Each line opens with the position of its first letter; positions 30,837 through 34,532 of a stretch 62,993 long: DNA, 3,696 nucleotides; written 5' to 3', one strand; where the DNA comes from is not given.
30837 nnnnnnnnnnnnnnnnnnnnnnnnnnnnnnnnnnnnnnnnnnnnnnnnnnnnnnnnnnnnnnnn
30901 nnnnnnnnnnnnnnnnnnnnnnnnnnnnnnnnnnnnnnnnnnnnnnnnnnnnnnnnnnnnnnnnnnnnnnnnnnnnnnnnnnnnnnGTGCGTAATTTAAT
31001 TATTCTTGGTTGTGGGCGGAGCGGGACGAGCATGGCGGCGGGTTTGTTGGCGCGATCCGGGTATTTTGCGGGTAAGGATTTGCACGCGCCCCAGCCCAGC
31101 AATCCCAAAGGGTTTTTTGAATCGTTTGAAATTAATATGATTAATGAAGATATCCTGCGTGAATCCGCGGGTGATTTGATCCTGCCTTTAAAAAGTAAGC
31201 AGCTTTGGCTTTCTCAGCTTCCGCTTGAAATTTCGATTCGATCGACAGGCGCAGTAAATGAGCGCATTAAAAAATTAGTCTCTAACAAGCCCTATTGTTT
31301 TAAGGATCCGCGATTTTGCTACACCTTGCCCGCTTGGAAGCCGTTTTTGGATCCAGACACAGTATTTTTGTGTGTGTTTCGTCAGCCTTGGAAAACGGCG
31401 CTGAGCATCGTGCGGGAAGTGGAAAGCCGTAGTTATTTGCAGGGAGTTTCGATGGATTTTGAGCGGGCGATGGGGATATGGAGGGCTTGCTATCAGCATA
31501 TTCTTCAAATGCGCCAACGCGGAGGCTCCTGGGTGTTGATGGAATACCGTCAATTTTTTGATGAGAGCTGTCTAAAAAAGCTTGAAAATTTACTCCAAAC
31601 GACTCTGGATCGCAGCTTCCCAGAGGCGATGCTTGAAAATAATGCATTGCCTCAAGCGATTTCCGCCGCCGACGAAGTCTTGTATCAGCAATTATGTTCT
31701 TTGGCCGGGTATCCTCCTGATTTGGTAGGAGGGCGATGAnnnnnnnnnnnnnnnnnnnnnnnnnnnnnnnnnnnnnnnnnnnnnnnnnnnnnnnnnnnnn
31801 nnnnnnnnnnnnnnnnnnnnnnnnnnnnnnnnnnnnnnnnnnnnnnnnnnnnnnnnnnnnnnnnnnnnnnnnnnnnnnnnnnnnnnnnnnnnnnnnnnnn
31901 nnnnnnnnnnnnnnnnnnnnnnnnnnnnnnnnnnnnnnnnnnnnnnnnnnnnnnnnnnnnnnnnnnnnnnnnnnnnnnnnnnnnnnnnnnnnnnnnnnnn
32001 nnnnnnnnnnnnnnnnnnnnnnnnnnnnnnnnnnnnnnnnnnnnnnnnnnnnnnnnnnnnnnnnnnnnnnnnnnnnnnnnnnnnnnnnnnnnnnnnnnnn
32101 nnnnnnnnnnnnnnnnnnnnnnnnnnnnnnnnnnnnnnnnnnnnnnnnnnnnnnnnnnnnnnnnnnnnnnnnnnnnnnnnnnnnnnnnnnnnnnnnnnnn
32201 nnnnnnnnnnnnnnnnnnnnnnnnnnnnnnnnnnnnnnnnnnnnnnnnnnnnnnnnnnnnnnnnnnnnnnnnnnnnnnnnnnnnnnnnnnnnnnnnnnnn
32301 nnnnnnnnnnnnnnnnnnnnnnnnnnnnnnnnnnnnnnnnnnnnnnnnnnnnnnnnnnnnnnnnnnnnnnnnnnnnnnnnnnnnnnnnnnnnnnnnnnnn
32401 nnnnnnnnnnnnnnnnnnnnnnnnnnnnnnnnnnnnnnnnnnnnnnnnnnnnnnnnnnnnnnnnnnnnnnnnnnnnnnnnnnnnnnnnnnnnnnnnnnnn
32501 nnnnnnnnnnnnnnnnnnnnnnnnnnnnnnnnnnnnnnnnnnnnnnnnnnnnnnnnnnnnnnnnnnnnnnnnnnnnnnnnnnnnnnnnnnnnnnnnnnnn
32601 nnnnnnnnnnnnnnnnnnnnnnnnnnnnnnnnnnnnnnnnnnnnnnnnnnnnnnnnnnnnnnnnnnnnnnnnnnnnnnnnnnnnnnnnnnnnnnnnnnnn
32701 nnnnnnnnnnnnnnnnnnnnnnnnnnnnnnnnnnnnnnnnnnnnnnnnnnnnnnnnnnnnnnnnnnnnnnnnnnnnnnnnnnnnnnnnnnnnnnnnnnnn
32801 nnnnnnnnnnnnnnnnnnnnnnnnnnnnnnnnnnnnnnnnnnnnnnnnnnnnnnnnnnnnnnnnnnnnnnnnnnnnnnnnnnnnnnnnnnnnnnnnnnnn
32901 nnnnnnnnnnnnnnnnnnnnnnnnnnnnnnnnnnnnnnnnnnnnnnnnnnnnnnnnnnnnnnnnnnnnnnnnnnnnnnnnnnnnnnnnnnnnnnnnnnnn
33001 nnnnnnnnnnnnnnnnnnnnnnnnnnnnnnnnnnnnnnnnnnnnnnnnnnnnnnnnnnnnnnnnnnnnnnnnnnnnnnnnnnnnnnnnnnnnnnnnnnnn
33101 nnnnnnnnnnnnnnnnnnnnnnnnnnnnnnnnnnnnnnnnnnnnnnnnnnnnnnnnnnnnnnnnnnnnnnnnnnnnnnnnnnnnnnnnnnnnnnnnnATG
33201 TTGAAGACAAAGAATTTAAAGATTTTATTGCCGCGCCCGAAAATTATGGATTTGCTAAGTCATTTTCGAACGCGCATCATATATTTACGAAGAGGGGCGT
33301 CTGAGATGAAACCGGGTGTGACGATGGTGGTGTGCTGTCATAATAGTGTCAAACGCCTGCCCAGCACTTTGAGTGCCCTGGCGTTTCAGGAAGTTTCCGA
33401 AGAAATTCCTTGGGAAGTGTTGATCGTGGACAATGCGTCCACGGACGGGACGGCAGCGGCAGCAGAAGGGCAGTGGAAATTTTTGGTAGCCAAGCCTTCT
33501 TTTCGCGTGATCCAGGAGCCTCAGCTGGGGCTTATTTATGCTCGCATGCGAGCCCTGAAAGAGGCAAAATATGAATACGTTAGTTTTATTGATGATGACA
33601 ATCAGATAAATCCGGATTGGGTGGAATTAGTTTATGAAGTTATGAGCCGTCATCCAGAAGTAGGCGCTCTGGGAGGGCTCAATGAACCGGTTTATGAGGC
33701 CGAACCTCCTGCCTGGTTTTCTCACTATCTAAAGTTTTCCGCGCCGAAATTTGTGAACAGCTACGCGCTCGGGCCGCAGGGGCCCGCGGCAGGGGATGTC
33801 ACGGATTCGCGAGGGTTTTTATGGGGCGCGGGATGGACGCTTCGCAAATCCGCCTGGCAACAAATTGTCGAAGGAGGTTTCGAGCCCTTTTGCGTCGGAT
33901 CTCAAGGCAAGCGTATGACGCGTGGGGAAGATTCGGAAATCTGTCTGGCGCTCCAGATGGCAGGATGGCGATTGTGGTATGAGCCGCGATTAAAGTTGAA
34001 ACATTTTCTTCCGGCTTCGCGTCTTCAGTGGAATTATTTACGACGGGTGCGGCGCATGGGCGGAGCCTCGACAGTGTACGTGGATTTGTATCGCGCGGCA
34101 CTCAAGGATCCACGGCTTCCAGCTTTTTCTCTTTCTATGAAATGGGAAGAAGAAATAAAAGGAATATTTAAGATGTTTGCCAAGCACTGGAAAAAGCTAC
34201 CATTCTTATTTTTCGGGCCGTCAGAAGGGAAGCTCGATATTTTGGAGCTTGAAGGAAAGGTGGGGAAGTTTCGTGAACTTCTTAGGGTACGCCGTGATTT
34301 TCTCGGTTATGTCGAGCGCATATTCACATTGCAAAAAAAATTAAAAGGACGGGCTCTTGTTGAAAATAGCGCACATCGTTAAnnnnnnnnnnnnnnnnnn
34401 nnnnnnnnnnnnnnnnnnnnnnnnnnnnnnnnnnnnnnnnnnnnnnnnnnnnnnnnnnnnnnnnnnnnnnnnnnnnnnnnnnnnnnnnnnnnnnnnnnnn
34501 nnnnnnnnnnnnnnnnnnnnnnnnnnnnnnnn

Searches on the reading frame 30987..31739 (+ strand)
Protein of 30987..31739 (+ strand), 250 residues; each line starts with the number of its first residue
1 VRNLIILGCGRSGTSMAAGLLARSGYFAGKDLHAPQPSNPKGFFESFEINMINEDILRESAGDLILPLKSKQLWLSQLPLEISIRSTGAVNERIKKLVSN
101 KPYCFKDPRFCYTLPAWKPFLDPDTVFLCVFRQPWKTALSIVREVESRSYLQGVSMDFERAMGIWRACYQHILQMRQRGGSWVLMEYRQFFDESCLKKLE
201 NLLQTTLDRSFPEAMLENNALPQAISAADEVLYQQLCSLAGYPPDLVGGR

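Call 8: search_protein_families(library=pfam, proteins=[window:30987-31739:+], max_evalue=0.01)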
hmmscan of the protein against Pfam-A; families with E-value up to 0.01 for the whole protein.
window:30987-31739:+ (250 aa): 1 family
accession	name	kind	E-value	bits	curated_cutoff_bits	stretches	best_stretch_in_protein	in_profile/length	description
PF13469.12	Sulfotransfer_3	-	2.2e-06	28.5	27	1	4-182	2-185/216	Sulfotransferase family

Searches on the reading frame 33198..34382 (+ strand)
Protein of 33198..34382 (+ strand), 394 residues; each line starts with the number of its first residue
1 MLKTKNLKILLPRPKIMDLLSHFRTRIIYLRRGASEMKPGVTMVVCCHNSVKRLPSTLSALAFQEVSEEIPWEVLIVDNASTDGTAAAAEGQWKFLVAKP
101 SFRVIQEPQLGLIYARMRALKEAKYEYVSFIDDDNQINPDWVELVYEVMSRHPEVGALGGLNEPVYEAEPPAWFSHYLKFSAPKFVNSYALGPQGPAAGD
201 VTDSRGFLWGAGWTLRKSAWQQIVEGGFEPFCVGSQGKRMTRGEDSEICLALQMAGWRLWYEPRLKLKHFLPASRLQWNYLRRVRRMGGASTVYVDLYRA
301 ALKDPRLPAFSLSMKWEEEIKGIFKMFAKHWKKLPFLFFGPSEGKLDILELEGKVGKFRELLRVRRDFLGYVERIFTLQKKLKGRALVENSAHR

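Call 8: search_protein_families(library=pfam, proteins=[window:33198-34382:+], max_evalue=0.01)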
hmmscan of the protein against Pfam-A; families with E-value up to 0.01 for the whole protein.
window:33198-34382:+ (394 aa): 3 families
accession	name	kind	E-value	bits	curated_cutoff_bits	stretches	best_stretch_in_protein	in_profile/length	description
PF00535.33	Glycos_transf_2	-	4.5e-24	85.7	23.3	1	43-168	2-122/168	Glycosyl transferase family 2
PF13632.12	Glyco_trans_2_3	-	1.6e-10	41.6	27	1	127-291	1-144/198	Glycosyl transferase family group 2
PF13641.12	Glyco_tranf_2_3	-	2e-09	38.3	27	1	39-286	1-226/230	Glycosyltransferase like family 2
